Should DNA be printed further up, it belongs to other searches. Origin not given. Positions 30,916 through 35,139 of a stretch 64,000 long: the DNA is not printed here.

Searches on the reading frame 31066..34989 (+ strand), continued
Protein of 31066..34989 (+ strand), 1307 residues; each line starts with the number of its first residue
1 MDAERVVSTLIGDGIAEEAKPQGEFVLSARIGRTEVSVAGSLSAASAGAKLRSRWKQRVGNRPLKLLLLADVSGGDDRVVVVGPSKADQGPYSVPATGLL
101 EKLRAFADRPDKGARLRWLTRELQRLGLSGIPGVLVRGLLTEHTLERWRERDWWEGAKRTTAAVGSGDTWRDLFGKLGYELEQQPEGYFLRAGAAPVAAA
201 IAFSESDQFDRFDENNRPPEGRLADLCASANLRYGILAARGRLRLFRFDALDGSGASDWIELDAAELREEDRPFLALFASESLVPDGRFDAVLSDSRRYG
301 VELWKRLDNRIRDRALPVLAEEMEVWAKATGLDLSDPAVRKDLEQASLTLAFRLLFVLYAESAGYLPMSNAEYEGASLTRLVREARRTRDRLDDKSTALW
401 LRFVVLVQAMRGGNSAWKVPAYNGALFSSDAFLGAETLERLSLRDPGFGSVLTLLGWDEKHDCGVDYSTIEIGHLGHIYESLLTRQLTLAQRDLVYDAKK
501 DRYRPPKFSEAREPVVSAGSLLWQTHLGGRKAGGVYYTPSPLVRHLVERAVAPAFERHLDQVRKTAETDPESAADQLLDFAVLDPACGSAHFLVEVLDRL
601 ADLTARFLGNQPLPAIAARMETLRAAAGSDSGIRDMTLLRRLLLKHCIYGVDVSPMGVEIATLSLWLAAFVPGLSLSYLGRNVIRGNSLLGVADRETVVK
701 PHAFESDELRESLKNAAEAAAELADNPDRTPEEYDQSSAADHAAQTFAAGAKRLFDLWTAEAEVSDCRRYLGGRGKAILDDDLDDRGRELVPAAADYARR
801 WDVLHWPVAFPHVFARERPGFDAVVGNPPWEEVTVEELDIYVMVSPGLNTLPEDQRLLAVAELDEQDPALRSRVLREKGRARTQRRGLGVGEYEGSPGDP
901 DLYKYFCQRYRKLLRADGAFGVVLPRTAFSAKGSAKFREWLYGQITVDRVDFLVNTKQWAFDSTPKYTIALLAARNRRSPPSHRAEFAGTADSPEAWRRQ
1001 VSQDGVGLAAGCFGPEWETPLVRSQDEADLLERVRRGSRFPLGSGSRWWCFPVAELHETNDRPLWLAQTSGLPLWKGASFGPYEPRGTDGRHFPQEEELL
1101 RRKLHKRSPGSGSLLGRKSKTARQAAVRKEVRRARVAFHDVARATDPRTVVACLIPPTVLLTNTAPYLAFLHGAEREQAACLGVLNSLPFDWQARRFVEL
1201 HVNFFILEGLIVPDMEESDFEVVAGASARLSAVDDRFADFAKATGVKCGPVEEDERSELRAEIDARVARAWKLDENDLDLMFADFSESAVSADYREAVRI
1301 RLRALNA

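Call 29: find_related_loci(query=A1, collection=genome_contigs, flank=10000)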
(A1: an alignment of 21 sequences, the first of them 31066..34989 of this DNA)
Query A1 (1307 aa) in genome_contigs; peptide patterns used: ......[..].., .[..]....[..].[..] (x = any residue, [..] = any of these).
600 stretches matched a pattern (row limit reached: there are more); 509 encode a relative of the query (tblastn E <= 1e-3); the best 80 are kept; 80 distinct loci.
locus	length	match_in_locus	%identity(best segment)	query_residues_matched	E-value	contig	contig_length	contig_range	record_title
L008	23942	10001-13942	65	1-1306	0e+0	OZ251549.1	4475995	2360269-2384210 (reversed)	MAG: Candidatus Marinacidobacterium sp. isolate 88176f09-942a-4e48-9e77-24fef9edb6e5 genome assembly, chromosome: 1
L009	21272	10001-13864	48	12-1306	0e+0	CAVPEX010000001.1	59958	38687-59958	MAG: uncultured Solirubrobacterales bacterium isolate MFD10097.bin.1.30 genome assembly, contig: contig_10153, whole gen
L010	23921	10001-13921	48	1-1306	0e+0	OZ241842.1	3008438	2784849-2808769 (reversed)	MAG: Candidatus Spongiisociaceae bacterium isolate ea90fc40-48ec-4ccb-8054-20f53ea15125 genome assembly, chromosome: 1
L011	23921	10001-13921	50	1-1302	0e+0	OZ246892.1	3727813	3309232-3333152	MAG: Acidimicrobiales bacterium isolate 3c6b77ed-a9df-485c-af98-3e10d3554373 genome assembly, chromosome: 1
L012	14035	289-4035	52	35-1295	0e+0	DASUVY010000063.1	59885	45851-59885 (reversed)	MAG TPA_asm: Candidatus Dormiibacterota bacterium isolate SMAG_U1828 k141_706504, whole genome shotgun sequence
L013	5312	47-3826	47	50-1306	0e+0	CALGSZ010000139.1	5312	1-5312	MAG TPA_asm: uncultured Chloroflexi bacterium isolate SRR5251193_bin.127_CONCOCT_v1.1_MAG genome assembly, contig: ERZ79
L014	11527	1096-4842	48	50-1305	0e+0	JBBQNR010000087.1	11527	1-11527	MAG: Solirubrobacterales bacterium isolate Co_metawrap_269 Cmw_269_k141_27674754_length_11527_cov_10.9965, whole genome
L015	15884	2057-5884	46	29-1299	0e+0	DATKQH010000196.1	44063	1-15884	MAG TPA_asm: Streptosporangiaceae bacterium isolate SMAG_U13997 k141_117045, whole genome shotgun sequence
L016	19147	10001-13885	50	1-1306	0e+0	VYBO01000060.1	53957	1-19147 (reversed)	MAG: Acidimicrobiaceae bacterium isolate SB0673_bin_3 NODE_151_length_53957_cov_68.464677, whole genome shotgun sequence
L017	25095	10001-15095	48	51-1295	0e+0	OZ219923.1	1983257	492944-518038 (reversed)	MAG: Acidimicrobiia bacterium isolate 542d8752-d573-496e-aaa5-f876508f7d52 genome assembly, chromosome: 2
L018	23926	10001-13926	49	20-1306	0e+0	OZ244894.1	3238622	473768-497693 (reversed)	MAG: Longimicrobiales bacterium isolate d43a5e1e-c9da-4e75-8be2-8243d519a387 genome assembly, chromosome: 1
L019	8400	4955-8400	47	1-1155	0e+0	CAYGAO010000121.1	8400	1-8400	MAG TPA_asm: uncultured Acidobacteriota bacterium isolate ERP110561_co1_40 genome assembly, contig: NODE_5358_length_840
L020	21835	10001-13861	50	19-1306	0e+0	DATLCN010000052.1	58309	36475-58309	MAG TPA_asm: Acidimicrobiales bacterium isolate SMAG_U14325 k141_3585170, whole genome shotgun sequence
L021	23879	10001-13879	50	1-1305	0e+0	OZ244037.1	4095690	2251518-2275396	MAG: Longimicrobiales bacterium isolate f1d7cd51-80ea-44bf-852b-8dd3c8245deb genome assembly, chromosome: 1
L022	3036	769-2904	49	50-760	0e+0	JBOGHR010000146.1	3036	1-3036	MAG: Acidimicrobiales bacterium isolate M3-S_metabat2.bin.196 k127_1187883, whole genome shotgun sequence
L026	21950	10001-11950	48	1-658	5e-152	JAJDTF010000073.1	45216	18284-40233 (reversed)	MAG: Acidimicrobiia bacterium isolate jk18x11bins.54 k141_491883, whole genome shotgun sequence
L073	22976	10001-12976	25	341-1285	3e-39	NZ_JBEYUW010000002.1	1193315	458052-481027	Streptomyces sp. NPDC047085 NPDC047085_33_C10.ctg-0002, whole genome shotgun sequence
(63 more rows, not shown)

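Call 32: search_protein_families(library=ncbifam, proteins=[window:31066-34989:+], max_evalue=0.01)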
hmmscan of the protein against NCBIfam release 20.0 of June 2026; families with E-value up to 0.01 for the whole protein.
window:31066-34989:+ (1307 aa): 5 families
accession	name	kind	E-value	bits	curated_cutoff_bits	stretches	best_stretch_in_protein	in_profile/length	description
TIGR02987.1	met_A_Alw26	exception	2.9e-13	49.4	353.5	1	1127-1216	365-456/523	Alw26I/Eco31I/Esp3I family type II restriction adenine-specific DNA-methyltransferase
NF033452.1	BREX_1_MTaseX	exception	3.5e-09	35.1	500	1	573-670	308-380/1210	BREX-1 system adenine-specific DNA-methyltransferase PglX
NF033455.1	BREX_6_MTaseX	exception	4e-08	31.3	900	1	571-669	321-400/1319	BREX-6 system adenine-specific DNA-methyltransferase PglX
NF047738.1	antiphage_MADS2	equivalog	0.00072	17.9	720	0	581-618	334-371/654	methylation-associated defense system DNA methyltransferase MAD2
NF033451.1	BREX_2_MTaseX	equivalog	0.0025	15.6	400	0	539-605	201-250/1185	BREX-2 system adenine-specific DNA-methyltransferase PglX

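Call 54: search_protein_families(library=pfam, proteins=[L073:45-6149:+, L073:6183-9146:+, L073:8822-13159:+, L073:13227-14477:+, L073:16524-17987:+, L073:18979-20502:+, L073:20499-22922:+], max_evalue=0.0001)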
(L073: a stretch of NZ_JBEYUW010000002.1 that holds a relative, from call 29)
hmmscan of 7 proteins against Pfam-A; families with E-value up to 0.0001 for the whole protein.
L073:45-6149:+ (2034 aa): 7 families
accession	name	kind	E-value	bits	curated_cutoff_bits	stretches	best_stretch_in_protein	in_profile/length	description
PF00069.31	Pkinase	-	2.5e-42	145.5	31.7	1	3-211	44-253/263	Protein kinase domain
PF07714.23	PK_Tyr_Ser-Thr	-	4.7e-30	105.2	23.1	1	2-211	46-250/258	Protein tyrosine and serine/threonine kinase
PF00270.35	DEAD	-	2e-26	93.2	26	1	369-552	2-161/167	DEAD/DEAH box helicase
PF00271.37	Helicase_C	-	1.7e-12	48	23.5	1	1233-1303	40-110/110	Helicase conserved C-terminal domain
PF09369.15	MZB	-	1.3e-07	32.6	24.2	1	1777-1871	1-80/80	MrfA Zn-binding domain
PF01636.29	APH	-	4.2e-05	23.9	23.2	0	67-108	157-199/239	Phosphotransferase enzyme family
PF03109.22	ABC1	-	6.2e-05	22.7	22.9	0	35-116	144-224/244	ABC1 atypical kinase-like domain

L073:6183-9146:+ (987 aa): 4 families
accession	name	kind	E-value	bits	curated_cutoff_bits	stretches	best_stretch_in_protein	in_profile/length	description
PF00271.37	Helicase_C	-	3.6e-14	53.4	23.5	1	473-600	3-110/110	Helicase conserved C-terminal domain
PF00270.35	DEAD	-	4.2e-09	36.8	26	1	116-269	16-161/167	DEAD/DEAH box helicase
PF04851.21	ResIII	-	9.3e-07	29.3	22.5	1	109-269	18-163/164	Type III restriction enzyme, res subunit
PF00176.29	SNF2-rel_dom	-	1.9e-06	27.7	24.9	1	104-287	6-182/290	SNF2-related domain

L073:8822-13159:+ (1445 aa): 3 families
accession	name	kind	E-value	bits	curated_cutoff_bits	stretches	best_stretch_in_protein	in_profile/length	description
PF07669.17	Eco57I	-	5.9e-16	59.5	25.3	1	671-912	2-93/171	Eco57I restriction-modification methylase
PF20473.4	MmeI_Mtase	-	2.2e-09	37.3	27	1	615-692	15-85/259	MmeI, DNA-methyltransferase domain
PF02384.22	N6_Mtase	-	2.5e-07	30.8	20.4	1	558-695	14-103/311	N-6 DNA Methylase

L073:13227-14477:+ (416 aa): 0 families

L073:16524-17987:+ (487 aa): 0 families

L073:18979-20502:+ (507 aa): 0 families

L073:20499-22922:+ (807 aa): 5 families
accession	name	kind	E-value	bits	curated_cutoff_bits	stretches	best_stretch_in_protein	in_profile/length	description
PF07728.20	AAA_5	-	5e-14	52.9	22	1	511-684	2-139/139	AAA domain (dynein-related subfamily)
PF13401.12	AAA_22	-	1.2e-05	26.1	27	1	507-638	4-110/130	AAA domain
PF13191.12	AAA_16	-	3.3e-05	24.9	32.6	0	498-624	9-145/167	AAA ATPase domain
PF00004.35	AAA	-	3.5e-05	24.7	21.2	0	511-685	1-124/131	ATPase family associated with various cellular activities (AAA)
PF13481.12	AAA_25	-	6.2e-05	23.2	27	0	503-545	28-66/195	AAA domain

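Call 56: search_solved_structures(query=A1, max_evalue=0.001)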
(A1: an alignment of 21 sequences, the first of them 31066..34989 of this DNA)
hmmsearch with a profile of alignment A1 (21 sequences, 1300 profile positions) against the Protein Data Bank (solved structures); distinct sequences matched with E-value up to 0.001: 0.

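Call 64: search_protein_families(library=padloc, proteins=[L003:9140-9784:+, L005:18013-18756:+, L005:19128-20756:-, L006:17224-18417:+, L006:18428-18925:+, L006:18983-19936:+], max_evalue=0.001)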
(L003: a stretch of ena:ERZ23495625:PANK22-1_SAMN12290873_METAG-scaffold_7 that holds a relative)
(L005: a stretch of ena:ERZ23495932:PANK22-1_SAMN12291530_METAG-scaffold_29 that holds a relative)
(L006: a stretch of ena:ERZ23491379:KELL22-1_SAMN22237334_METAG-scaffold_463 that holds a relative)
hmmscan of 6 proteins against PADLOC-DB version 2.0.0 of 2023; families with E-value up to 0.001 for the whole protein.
L003:9140-9784:+ (214 aa): 2 families
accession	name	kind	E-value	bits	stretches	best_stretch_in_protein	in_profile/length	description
PDLC04163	HEC-09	-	4.8e-18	63.5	2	133-207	99-177/203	-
PDLC01154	NYN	-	5.2e-06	24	0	139-185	230-274/310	"LabA-like protein, NYN family nuclease"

L005:18013-18756:+ (247 aa): 2 families
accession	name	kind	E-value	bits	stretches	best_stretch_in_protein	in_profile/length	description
PDLC04163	HEC-09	-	7.5e-26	89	2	166-240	99-177/203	-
PDLC01154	NYN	-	5.6e-08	30.5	0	43-106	148-205/310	"LabA-like protein, NYN family nuclease"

L005:19128-20756:- (542 aa): 2 families
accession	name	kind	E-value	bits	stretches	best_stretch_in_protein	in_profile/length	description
PDLC04789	PDC-S01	-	0.00049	17.3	1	22-61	3-42/375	-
PDLC04790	PDC-S01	-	0.00086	16.1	0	21-67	12-57/422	-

L006:17224-18417:+ (397 aa): 14 families
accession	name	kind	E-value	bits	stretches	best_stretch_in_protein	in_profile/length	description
PDLC03949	RmrA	-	1.9e-15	54.6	1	204-341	169-296/363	-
PDLC03946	RmrA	-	5.7e-13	46.3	1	205-317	171-276/357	-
PDLC03947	RmrA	-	7.3e-12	42.8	2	210-314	193-296/383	-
PDLC03945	RmrA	-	6.8e-11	39.9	1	208-319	191-304/394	-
PDLC04141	capP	-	1.9e-09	35.4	1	200-309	43-154/242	capP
PDLC03943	RmrA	-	1.3e-08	32.3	1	203-316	171-280/370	-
PDLC03952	RmrA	-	1.5e-08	31.9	1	209-319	204-313/395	-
PDLC03955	RmrA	-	2e-08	31.9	1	205-317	194-299/371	-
PDLC03954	RmrA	-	1.9e-07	28.3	1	210-322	193-304/380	-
PDLC03944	RmrA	-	2.5e-07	28.1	1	212-334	186-307/384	-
PDLC03948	RmrA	-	1.1e-06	25.8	1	195-329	176-311/397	-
PDLC03953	RmrA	-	9.7e-06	23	1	202-334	184-307/373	-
PDLC03982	PD-Lambda-2_B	-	0.00041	17.7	1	226-307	292-375/402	-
PDLC02926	HTH_VI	-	0.00088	17.5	0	9-82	5-72/92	-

L006:18428-18925:+ (165 aa): 0 families

L006:18983-19936:+ (317 aa): 2 families
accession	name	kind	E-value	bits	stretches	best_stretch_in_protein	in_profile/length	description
PDLC05058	PDC-S64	-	2e-39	134.1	1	2-309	17-300/305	-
PDLC05059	PDC-S64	-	3.4e-09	34.1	1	69-295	73-304/339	-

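Call 72: search_solved_structures(query=window:31066-34989:+, max_evalue=1)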
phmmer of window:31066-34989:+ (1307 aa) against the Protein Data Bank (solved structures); distinct sequences matched with E-value up to 1: 2.
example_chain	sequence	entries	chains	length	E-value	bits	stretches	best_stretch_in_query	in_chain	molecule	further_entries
8cxz_A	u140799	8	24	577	0.27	11.6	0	530-666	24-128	Site-specific DNA-methyltransferase (adenine-specific)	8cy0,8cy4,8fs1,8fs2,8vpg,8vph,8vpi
7lni_A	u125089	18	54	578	0.27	11.6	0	530-666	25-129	Site-specific DNA-methyltransferase (adenine-specific)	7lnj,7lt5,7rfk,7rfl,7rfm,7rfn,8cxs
